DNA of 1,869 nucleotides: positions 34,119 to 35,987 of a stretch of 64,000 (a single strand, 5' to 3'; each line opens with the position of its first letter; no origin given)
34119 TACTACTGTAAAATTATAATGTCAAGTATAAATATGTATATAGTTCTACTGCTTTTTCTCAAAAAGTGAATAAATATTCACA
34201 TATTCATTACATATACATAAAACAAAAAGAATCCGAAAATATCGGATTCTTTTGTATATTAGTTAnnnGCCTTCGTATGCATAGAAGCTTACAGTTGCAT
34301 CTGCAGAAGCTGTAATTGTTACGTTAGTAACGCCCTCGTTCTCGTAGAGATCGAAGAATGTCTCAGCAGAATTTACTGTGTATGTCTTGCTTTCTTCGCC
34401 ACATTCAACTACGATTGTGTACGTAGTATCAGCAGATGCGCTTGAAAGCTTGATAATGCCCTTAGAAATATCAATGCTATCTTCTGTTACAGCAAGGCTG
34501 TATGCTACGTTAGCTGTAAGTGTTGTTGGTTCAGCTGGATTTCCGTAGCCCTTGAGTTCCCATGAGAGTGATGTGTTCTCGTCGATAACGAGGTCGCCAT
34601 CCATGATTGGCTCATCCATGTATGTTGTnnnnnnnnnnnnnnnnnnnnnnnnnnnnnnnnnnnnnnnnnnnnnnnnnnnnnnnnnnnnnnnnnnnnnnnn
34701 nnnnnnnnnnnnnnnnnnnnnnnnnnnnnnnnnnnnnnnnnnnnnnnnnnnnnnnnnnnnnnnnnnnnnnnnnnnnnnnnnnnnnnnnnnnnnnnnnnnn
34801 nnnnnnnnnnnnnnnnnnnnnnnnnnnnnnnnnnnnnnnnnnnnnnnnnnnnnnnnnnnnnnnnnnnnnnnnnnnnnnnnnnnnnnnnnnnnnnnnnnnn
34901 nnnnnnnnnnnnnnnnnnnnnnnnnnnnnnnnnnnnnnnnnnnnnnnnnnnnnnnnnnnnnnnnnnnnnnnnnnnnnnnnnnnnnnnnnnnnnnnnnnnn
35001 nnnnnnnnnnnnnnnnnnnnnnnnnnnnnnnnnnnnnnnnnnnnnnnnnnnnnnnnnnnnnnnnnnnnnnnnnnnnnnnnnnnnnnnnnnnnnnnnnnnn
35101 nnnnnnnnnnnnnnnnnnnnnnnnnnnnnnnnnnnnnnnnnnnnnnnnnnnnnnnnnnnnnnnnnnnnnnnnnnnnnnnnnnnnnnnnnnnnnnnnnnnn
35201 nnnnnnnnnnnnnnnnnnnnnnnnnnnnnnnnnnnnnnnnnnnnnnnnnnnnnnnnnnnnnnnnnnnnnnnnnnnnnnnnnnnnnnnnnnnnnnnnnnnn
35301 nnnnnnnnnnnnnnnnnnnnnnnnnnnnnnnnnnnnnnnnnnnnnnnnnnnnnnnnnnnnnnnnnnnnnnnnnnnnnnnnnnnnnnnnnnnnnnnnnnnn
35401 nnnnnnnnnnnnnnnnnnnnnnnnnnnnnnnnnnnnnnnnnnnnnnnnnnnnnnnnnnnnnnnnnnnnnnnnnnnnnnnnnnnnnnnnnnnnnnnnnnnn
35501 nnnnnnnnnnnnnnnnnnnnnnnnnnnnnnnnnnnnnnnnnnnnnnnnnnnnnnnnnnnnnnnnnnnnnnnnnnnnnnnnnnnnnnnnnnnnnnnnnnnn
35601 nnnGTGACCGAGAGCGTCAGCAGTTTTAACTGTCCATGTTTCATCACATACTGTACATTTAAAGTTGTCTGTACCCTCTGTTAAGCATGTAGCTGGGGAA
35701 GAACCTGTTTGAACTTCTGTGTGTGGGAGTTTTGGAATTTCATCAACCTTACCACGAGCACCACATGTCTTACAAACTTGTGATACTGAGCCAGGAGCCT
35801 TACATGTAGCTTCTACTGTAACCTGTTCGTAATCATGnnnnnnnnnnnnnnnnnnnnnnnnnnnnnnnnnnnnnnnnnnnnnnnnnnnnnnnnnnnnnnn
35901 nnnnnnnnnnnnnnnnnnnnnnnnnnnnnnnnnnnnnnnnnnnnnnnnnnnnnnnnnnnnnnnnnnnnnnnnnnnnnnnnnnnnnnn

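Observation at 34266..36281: Lipoprotein made almost entirely of ~12 tandem Cys3-His modules, which are also embedded in the LRR proteins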

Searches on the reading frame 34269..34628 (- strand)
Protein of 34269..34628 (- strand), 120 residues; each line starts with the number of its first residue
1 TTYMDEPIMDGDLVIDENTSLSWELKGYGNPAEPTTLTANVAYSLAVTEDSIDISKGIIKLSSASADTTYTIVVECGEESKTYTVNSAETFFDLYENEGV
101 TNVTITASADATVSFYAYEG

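Call 86: find_homologous_proteins(query=window:34269-34628:-, max_evalue=0.001)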
Query window:34269-34628:- (120 aa): 1 proteins with E <= 0.001 among 10 candidates.
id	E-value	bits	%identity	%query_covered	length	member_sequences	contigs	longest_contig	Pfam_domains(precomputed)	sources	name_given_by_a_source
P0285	1.4e-39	152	69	100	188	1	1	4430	-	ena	-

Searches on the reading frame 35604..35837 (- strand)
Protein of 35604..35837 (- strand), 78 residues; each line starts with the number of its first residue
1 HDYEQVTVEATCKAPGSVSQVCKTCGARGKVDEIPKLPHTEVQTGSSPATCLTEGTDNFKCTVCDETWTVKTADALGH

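Call 46: predict_structure(alignment_id=A3)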
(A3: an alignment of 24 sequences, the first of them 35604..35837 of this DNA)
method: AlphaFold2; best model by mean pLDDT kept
length: 78 residues; sequences in the alignment: 24
mean_pLDDT: 94.7   pTM: 0.65
mean pLDDT of the five models: 94.7, 94.4, 94.2, 93.9, 93.9
residues with pLDDT >= 90: 67; 70-90: 9; 50-70: 2; < 50: 0
segments of 3 or more residues with pLDDT < 50: none
pLDDT, mean of each block of 10 residues (from residue 1): 90 96 89 96 98 98 97 92
secondary structure, 60 per line:
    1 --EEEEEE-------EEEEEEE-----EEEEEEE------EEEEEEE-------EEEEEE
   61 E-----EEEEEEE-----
elements in order: E3-8 E16-22 E28-34 E41-47 E55-61 E67-73

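Call 50: fold_search(model_id=the predicted structure, library=pdb)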
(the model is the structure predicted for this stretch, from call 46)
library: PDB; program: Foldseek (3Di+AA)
matches with E <= 10: 301; with E <= 0.001: 0
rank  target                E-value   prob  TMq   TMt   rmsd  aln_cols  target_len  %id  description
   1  1yby_B                4.5e-01  0.18  0.23  0.10  15.5        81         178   12  Conserved hypothetical protein Cth-95 from Clostridium thermocellum (released 2005-02-01)
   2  3oyy_A                6.5e-01  0.13  0.21  0.11  13.9        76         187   10  Structure of Pseudomonas aeruginosa elongation factor P (released 2011-03-09)
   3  1yby_A                1.0e+00  0.11  0.21  0.10  14.3        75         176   16  Conserved hypothetical protein Cth-95 from Clostridium thermocellum (released 2005-02-01)
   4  9gex_C                1.1e+00  0.75  0.35  0.20  13.9        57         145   18  Escherichia coli NrdR with unocuppied outer nucleotide-binding site (released 2026-02-18)
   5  9dvi_B                1.2e+00  0.12  0.27  0.12  17.0        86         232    8  Hetero-hexameric Hsp70-Hsp40-DafA complex (released 2025-10-22)
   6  9a6x_B                1.3e+00  0.10  0.21  0.09  15.6        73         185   12  Integrative model of PTAS-EFP by crosslinking MS and deep learning (released 2024-09-18)
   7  5v1z_A                1.4e+00  0.25  0.30  0.23  15.8        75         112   11  Crystal structure of the RPN13 PRU-RPN2 (932-953)-ubiquitin complex (released 2017-05-03)
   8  9gex_D                1.5e+00  0.77  0.36  0.20  13.7        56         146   18  Escherichia coli NrdR with unocuppied outer nucleotide-binding site (released 2026-02-18)
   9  6k0a_G                1.5e+00  0.33  0.28  0.20  11.9        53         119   13  cryo-EM structure of an archaeal Ribonuclease P (released 2019-06-19)
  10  3rc2                  1.5e+00  0.14  0.27  0.08  14.9        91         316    9  Crystal Structure of KijD10, a 3-ketoreductase from Actinomadura kijaniata in complex with TDP-benzene and NADP; open co (released 2011-06-08)
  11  1wwa_X                1.6e+00  0.06  0.18  0.15  15.8        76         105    6  NGF BINDING DOMAIN OF HUMAN TRKA RECEPTOR (released 1999-07-07)
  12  9gex_B                1.7e+00  0.69  0.36  0.22  13.8        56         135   18  Escherichia coli NrdR with unocuppied outer nucleotide-binding site (released 2026-02-18)
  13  9gex_A                1.7e+00  0.66  0.34  0.19  13.9        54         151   17  Escherichia coli NrdR with unocuppied outer nucleotide-binding site (released 2026-02-18)
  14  4c2m_I                1.7e+00  0.20  0.23  0.15  12.4        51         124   20  Structure of RNA polymerase I at 2.8 A resolution (released 2013-10-23)
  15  4c2m_X                1.7e+00  0.13  0.23  0.16  14.6        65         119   18  Structure of RNA polymerase I at 2.8 A resolution (released 2013-10-23)
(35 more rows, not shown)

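Call 70: fold_search(model_id=the predicted structure, library=viral)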
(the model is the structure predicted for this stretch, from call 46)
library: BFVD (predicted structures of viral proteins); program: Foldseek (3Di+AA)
matches with E <= 10: 590; with E <= 0.001: 2
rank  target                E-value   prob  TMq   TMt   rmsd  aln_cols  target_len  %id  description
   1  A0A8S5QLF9            8.8e-06  1.00  0.65  0.10   3.5        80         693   32  S-layer homology domain (Fragment) [Podoviridae sp. ctdRZ1]
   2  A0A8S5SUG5            5.8e-04  1.00  0.58  0.13   3.6        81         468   21  Leucine rich repeat protein [Siphoviridae sp. ctqPo10]
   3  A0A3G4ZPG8            1.8e-01  0.60  0.29  0.26  17.1        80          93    6  Uncharacterized protein [Barrevirus sp.]
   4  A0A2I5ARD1            3.2e-01  0.96  0.36  0.20  14.3        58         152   19  (no name in the UniProt tables at hand)
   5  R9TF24                3.2e-01  0.41  0.26  0.09  15.5        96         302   14  Zinc-ribbon domain-containing protein [Vibrio phage nt-1]
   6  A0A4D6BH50            3.5e-01  0.99  0.43  0.30   3.0        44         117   14  (no name in the UniProt tables at hand)
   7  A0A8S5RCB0            4.6e-01  0.44  0.29  0.12  15.5       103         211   12  AP2 domain-containing protein [virus sp. ctmTa7]
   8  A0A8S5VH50            5.7e-01  0.97  0.38  0.45  12.6        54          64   18  Transcriptional regulator NrdR [Siphoviridae sp. ctNxi14]
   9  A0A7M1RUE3            5.7e-01  0.38  0.31  0.10  16.4       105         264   11  HNH nuclease domain-containing protein [uncultured phage cr50_1]
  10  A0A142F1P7            5.7e-01  0.21  0.24  0.29  14.6        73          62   22  Uncharacterized protein [Bacillus phage Mgbh1]
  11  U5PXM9                5.7e-01  0.18  0.27  0.15  17.6       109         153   10  Uncharacterized protein [Bacillus phage Spock]
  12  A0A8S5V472            6.0e-01  0.15  0.22  0.19  12.1        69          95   14  Restriction alleviation protein [Myoviridae sp. ctKkB1]
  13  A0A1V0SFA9            6.0e-01  0.14  0.24  0.20  16.0        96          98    5  Uncharacterized protein [Hokovirus HKV1]
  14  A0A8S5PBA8            7.1e-01  0.89  0.36  0.43  13.8        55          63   14  HTH-type transcriptional regulator [Siphoviridae sp. ctc6d98]
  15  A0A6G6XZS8            7.1e-01  0.35  0.30  0.25  16.0        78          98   14  (no name in the UniProt tables at hand)
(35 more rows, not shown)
